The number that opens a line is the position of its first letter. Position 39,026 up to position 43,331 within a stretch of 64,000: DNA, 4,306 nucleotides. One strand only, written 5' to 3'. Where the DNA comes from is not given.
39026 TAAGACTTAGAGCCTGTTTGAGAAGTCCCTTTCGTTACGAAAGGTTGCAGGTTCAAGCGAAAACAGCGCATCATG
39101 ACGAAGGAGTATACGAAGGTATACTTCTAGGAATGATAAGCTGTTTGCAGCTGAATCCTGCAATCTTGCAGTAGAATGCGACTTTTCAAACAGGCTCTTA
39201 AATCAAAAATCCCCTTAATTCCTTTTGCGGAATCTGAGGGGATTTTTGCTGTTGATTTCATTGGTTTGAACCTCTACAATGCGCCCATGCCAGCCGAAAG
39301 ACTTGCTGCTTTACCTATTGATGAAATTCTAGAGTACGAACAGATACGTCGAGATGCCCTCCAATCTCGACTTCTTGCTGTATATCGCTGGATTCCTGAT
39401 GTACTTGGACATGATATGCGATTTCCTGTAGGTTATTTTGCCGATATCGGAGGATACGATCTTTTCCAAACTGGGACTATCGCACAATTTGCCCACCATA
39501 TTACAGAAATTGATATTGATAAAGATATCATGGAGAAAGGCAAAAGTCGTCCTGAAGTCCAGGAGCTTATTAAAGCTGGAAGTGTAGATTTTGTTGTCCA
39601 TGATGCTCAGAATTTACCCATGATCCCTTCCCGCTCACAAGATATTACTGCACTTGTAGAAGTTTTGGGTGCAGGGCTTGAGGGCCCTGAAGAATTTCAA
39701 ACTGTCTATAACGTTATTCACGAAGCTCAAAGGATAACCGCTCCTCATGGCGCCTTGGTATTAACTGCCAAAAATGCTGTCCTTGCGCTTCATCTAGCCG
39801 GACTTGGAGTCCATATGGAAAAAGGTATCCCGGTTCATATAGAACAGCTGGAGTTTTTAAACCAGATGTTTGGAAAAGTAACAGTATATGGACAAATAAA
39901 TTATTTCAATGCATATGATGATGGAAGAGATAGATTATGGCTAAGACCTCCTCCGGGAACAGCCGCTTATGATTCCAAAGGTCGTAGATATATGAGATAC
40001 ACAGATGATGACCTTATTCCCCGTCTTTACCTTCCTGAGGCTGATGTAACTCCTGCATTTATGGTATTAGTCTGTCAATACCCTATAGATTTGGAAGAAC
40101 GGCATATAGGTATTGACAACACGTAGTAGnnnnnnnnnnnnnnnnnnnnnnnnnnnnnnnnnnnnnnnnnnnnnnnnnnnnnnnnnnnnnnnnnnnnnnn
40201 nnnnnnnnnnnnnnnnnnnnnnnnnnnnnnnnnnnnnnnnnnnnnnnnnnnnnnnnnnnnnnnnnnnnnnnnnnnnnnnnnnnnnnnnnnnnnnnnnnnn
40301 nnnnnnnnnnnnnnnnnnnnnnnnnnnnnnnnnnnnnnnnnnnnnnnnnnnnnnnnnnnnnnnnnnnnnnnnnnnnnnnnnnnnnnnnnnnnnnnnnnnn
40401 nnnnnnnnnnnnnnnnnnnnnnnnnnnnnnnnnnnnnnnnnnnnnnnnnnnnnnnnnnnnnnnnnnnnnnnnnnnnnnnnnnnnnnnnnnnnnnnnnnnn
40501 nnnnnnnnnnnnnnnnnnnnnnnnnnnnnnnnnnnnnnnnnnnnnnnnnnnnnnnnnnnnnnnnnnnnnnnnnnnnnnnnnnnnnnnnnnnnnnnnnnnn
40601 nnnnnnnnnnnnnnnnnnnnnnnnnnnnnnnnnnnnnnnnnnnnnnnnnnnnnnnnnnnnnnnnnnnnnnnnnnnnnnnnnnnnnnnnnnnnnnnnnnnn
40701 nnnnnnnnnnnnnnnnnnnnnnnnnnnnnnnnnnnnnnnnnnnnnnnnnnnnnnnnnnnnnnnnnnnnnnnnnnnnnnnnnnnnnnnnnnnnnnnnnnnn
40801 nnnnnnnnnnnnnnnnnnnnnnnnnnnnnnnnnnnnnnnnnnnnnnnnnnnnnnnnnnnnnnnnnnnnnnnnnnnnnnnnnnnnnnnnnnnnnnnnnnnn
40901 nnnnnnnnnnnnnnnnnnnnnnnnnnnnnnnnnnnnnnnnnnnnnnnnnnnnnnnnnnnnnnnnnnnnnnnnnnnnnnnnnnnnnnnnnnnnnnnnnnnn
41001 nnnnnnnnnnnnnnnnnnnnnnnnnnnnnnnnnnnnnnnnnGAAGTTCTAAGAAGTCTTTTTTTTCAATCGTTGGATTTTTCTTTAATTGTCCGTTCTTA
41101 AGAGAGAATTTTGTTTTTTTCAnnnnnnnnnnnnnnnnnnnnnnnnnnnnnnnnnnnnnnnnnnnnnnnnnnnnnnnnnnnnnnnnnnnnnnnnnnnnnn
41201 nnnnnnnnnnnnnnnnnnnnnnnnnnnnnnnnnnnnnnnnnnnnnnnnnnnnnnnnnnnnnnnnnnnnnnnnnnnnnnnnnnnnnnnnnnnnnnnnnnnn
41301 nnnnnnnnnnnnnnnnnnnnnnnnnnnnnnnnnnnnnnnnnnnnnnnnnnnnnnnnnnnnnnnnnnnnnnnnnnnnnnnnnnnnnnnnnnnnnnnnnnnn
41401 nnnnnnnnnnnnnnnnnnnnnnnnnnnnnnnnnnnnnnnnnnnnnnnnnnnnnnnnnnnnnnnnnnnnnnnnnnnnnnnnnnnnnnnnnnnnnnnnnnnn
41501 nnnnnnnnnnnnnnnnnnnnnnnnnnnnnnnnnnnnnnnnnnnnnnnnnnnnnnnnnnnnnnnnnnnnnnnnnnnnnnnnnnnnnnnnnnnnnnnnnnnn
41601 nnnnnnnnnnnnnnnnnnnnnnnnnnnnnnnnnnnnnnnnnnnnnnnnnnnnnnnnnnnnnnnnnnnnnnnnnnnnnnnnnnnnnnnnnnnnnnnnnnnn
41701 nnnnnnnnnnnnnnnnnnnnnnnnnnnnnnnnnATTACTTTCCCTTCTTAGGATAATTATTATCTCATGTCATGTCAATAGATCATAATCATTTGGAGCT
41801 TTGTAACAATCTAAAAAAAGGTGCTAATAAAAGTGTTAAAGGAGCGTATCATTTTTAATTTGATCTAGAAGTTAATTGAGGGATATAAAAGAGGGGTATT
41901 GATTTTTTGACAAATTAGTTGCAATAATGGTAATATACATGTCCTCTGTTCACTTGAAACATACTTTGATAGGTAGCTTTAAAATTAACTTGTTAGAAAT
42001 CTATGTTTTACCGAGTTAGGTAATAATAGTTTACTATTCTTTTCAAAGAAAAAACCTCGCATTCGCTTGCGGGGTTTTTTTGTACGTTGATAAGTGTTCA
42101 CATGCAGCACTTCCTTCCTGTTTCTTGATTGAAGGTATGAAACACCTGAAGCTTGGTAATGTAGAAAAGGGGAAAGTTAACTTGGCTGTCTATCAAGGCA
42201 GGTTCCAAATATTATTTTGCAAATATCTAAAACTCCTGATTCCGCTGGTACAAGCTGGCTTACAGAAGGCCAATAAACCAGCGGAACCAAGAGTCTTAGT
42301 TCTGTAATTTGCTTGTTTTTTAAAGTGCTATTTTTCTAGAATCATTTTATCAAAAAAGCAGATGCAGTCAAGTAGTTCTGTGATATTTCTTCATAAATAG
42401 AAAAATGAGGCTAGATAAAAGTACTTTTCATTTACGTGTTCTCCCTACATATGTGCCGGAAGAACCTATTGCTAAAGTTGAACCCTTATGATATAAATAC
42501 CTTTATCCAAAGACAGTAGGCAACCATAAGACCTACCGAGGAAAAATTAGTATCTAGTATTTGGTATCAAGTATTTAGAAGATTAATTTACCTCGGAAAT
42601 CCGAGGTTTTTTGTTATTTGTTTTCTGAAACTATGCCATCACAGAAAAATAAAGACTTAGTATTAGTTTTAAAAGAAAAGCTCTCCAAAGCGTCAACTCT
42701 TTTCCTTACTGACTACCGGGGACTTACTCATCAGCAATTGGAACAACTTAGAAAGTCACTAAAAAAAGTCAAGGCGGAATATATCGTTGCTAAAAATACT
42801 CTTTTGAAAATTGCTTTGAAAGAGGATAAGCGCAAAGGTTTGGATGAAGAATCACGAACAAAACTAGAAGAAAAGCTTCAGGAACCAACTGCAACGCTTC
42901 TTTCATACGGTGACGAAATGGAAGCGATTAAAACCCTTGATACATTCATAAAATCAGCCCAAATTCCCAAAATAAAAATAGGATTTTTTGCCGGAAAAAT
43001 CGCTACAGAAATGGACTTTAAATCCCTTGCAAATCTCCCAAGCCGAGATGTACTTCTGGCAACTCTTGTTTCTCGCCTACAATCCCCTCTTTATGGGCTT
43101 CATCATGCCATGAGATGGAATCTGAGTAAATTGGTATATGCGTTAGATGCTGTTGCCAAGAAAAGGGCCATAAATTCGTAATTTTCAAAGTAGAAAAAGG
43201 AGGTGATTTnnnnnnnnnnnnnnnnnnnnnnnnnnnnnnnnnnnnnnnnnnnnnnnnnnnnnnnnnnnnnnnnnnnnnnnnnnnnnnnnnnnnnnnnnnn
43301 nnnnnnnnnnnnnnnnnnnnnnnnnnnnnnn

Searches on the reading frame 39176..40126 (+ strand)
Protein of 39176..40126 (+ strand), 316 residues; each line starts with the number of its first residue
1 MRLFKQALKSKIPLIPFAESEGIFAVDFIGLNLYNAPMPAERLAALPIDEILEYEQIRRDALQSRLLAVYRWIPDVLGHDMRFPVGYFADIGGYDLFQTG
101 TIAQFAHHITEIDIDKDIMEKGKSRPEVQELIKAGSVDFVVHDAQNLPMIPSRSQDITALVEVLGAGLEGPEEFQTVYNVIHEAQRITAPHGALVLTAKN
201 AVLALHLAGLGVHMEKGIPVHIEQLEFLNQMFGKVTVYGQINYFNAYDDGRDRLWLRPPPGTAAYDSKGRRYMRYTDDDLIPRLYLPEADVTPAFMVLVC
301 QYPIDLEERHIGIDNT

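Call 24: search_protein_families(library=ncbifam, proteins=[window:39176-40126:+], max_evalue=0.00001)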
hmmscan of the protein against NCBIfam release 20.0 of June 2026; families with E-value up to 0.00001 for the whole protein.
window:39176-40126:+ (316 aa): 0 families

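Call 76: search_protein_families(library=pfam, max_evalue=0.001, proteins=[window:39176-40126:+])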
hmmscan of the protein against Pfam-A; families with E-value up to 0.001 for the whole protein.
window:39176-40126:+ (316 aa): 1 family
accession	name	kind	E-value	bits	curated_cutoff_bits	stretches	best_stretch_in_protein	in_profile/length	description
PF08241.18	Methyltransf_11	-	0.0001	23.3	21.2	1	98-196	10-95/95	Methyltransferase domain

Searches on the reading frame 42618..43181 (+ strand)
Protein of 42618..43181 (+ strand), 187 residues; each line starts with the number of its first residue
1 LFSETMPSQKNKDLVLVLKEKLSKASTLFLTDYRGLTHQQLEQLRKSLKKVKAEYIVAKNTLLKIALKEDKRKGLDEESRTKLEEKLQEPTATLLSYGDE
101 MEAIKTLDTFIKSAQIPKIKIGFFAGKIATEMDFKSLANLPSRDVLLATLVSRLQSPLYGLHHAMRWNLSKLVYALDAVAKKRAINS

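Call 24: search_protein_families(library=ncbifam, proteins=[window:42618-43181:+], max_evalue=0.00001)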
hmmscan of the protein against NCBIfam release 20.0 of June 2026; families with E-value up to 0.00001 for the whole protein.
window:42618-43181:+ (187 aa): 4 families
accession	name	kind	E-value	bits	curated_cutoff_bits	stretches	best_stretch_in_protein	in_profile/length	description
NF000955.1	PRK00099.1-1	equivalog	4.8e-38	130.6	85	1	10-183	2-167/168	50S ribosomal protein L10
NF003095.0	PRK04019.1-1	equivalog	1.4e-08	34.2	381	1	6-110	13-109/339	50S ribosomal protein L10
NF003098.0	PRK04019.1-5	equivalog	4.1e-07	29.5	331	1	5-109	7-103/336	50S ribosomal protein L10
NF003099.0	PRK04019.2-2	equivalog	4.4e-07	29.3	341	1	8-89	13-88/293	50S ribosomal protein L10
